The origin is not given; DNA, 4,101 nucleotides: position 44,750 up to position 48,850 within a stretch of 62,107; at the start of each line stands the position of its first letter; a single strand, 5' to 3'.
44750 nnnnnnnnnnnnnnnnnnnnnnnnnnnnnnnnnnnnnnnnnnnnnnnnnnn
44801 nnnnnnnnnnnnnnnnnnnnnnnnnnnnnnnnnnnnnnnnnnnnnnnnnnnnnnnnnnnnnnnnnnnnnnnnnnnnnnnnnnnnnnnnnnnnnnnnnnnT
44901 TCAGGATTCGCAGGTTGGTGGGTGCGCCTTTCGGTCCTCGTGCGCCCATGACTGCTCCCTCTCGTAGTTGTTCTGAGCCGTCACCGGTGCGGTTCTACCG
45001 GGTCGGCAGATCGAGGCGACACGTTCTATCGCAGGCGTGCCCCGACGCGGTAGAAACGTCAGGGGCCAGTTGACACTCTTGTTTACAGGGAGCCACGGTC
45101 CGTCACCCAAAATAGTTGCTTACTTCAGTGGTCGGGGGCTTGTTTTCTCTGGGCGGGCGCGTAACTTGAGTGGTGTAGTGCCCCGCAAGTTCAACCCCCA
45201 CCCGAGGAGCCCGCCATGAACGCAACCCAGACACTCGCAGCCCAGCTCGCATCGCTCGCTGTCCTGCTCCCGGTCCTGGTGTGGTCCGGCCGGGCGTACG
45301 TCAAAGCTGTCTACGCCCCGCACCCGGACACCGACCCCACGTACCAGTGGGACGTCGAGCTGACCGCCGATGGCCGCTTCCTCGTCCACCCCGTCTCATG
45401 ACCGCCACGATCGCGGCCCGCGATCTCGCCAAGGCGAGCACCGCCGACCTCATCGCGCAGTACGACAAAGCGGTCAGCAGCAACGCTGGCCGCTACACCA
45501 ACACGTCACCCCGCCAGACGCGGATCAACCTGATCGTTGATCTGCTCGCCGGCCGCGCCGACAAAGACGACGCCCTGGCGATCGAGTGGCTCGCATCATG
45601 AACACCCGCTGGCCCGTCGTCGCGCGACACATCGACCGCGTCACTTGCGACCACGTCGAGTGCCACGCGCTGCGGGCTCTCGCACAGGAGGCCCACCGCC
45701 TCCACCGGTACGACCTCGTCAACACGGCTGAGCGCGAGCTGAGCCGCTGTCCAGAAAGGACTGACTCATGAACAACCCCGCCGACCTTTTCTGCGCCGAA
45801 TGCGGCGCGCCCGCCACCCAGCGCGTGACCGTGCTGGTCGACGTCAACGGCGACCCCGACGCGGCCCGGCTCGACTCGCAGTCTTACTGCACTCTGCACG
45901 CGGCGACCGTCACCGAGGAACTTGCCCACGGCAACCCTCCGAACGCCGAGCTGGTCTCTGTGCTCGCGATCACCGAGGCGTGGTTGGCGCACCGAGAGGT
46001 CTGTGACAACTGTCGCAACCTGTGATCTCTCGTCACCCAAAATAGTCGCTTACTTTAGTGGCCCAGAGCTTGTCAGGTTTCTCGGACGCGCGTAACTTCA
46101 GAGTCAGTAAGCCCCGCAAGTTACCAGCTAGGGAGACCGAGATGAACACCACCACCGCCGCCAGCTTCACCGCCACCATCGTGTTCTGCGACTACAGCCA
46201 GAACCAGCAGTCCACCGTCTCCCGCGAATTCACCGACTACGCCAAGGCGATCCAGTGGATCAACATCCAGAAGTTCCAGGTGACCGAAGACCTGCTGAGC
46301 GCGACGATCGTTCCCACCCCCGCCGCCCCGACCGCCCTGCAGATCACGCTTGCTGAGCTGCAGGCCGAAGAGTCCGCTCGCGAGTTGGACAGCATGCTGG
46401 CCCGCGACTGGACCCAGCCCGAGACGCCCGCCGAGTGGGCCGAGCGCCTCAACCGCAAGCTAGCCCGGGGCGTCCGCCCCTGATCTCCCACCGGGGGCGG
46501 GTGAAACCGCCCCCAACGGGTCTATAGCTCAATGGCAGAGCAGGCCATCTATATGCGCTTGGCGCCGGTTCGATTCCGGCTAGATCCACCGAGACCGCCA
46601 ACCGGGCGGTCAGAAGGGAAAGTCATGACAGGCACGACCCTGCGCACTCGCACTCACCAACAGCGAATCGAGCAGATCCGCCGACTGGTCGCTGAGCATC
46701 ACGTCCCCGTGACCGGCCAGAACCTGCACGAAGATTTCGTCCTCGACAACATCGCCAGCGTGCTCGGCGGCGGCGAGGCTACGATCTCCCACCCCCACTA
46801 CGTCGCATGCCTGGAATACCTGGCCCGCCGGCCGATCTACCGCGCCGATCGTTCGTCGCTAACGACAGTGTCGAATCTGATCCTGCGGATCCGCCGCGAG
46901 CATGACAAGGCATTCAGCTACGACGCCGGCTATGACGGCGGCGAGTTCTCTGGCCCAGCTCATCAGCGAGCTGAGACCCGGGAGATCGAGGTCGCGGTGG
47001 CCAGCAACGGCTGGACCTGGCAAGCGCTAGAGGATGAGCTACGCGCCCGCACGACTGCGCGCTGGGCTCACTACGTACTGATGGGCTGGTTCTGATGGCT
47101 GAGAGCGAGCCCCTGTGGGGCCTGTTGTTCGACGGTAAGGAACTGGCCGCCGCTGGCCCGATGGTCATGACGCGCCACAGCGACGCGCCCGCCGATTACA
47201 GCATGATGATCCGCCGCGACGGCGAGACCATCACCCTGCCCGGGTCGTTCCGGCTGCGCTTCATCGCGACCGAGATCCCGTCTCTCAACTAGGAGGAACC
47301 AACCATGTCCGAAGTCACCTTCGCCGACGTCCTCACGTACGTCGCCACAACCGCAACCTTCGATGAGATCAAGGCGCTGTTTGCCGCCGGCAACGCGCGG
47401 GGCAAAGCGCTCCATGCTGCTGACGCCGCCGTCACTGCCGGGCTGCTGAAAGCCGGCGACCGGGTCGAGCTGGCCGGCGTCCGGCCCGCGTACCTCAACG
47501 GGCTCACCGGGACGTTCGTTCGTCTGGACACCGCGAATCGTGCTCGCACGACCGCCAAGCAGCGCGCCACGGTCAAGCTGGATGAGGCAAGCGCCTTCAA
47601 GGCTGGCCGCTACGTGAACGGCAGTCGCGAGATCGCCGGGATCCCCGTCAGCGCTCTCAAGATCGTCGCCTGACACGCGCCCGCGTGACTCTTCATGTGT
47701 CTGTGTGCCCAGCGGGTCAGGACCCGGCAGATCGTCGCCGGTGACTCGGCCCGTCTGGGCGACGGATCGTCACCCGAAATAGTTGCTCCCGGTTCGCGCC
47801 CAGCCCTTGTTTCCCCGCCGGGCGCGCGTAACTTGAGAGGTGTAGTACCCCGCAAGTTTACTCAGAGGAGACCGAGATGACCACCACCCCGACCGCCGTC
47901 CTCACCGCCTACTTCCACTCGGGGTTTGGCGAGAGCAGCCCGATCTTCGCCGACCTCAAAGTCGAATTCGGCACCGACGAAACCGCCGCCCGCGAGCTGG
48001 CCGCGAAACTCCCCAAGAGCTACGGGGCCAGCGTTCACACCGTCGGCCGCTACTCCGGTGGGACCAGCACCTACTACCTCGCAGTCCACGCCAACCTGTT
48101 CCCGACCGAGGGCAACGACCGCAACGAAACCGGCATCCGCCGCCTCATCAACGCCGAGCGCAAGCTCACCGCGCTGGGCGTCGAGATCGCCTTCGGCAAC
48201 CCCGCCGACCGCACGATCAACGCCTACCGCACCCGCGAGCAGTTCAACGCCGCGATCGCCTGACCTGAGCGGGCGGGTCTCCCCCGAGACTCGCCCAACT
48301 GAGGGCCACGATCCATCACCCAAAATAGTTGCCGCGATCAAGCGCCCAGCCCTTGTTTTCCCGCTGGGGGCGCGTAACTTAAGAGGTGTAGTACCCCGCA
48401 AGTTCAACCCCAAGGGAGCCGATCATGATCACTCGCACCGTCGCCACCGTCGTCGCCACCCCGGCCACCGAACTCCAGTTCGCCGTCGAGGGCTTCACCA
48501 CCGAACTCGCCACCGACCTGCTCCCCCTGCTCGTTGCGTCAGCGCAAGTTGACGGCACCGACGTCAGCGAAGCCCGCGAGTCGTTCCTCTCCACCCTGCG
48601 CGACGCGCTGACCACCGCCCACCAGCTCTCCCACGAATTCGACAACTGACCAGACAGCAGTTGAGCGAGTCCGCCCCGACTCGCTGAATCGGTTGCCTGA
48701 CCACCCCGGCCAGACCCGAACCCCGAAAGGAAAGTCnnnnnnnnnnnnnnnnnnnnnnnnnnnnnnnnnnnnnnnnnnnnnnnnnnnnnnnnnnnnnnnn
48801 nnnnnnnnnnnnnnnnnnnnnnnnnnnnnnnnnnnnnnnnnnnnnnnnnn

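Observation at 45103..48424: Five-fold reiterated promoter / dyad operator / conserved leader cassette driving the plus-strand gene block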

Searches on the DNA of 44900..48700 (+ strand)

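Call 3: search_dna_similar(query=window:44900-48700:+, collection=phages, mode=near, max_rows=30)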
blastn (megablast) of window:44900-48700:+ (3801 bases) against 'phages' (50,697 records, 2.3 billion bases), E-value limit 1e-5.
No match.

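Call 78: search_dna_similar(query=window:47765-47880:+, collection=phages, mode=distant, max_evalue=10, max_rows=20)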
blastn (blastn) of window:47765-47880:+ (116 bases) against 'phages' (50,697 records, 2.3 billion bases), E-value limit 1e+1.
No match.
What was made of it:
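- On Reiterated phage early promoter family with separate repeated palindromic operator (phiC31 type): The c3 module has no blastn hit in the phage collection (call 78).
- Closest known: Repeated intergenic promoter-like motifs reported in Gordonia phages CaiB. Different: They are uncharacterised, and no upstream or leader blocks or recombination evidence are described. blastn finds no match to the c3 module (the only one queried) in 50,697 isolated phage genomes even at E <= 10 (call 78).
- Tried and rejected: Megablast of the region against 50,697 isolated phage genomes found nothing. blastn of the c3 module also found nothing, even at E <= 10 (calls 3, 78).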

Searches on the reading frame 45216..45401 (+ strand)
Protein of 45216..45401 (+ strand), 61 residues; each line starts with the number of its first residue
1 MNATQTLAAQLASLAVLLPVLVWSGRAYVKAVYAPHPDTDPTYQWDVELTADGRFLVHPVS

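Call 22: search_protein_families(library=pfam, max_evalue=0.01, proteins=[window:45216-45401:+])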
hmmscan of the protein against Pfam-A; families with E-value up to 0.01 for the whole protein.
window:45216-45401:+ (61 aa): 0 families

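Call 23: search_protein_families(library=phrogs, max_evalue=0.001, proteins=[window:45216-45401:+])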
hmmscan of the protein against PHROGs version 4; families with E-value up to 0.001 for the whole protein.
window:45216-45401:+ (61 aa): 0 families

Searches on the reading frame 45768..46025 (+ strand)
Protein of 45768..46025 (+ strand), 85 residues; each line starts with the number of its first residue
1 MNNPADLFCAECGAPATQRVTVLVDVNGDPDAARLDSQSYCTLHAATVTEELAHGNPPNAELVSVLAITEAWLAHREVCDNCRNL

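Call 22: search_protein_families(library=pfam, max_evalue=0.01, proteins=[window:45768-46025:+])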
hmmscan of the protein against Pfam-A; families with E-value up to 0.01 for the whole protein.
window:45768-46025:+ (85 aa): 1 family
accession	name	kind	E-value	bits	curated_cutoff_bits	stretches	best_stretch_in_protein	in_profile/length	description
PF08772.16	Zn_ribbon_NOB1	-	0.0021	18.5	24.9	1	5-29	22-46/72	Nin one binding (NOB1) Zn-ribbon like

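Call 23: search_protein_families(library=phrogs, max_evalue=0.001, proteins=[window:45768-46025:+])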
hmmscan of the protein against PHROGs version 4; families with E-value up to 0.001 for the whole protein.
window:45768-46025:+ (85 aa): 0 families
